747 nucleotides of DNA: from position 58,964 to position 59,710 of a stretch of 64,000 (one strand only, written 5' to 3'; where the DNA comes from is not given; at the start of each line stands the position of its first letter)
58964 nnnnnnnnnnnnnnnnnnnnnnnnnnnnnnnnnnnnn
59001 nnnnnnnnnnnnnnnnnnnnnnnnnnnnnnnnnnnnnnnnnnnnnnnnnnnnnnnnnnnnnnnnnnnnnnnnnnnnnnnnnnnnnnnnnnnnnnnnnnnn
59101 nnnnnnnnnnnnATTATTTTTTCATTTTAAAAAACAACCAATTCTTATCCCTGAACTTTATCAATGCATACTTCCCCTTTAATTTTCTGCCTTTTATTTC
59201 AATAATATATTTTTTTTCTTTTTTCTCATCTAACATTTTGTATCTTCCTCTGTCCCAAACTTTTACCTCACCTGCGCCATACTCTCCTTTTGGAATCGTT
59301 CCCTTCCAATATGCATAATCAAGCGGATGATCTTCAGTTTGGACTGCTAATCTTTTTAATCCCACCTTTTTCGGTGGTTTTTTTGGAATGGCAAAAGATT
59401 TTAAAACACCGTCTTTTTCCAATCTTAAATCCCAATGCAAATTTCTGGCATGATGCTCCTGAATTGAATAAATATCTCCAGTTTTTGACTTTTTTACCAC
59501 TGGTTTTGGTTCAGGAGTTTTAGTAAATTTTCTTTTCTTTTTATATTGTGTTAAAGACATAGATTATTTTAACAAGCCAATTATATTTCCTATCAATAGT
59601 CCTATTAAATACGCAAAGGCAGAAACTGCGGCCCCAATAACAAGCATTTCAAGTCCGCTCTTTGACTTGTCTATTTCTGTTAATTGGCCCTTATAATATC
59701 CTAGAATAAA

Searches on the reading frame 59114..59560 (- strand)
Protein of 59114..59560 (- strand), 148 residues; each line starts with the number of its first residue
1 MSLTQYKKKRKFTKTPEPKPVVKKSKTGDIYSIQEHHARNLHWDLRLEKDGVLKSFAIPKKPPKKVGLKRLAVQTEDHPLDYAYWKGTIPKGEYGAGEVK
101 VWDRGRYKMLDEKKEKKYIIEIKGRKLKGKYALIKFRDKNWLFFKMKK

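Call 22: search_protein_families(library=ncbifam, proteins=[window:59114-59560:-], max_evalue=0.0001)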
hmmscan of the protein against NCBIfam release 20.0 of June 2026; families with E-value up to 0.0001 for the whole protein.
window:59114-59560:- (148 aa): 3 families
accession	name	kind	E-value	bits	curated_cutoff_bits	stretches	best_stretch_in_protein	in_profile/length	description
NF007210.0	PRK09632.1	equivalog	2.2e-57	194.9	989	1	2-147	300-445/781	ATP-dependent DNA ligase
TIGR02777.1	LigD_PE_dom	equivalog_domain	7.6e-51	172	144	1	3-147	1-154/156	DNA ligase D, 3'-phosphoesterase domain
NF004628.0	PRK05972.1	subfamily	2.8e-47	161.4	895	1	2-146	5-161/870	ATP-dependent DNA ligase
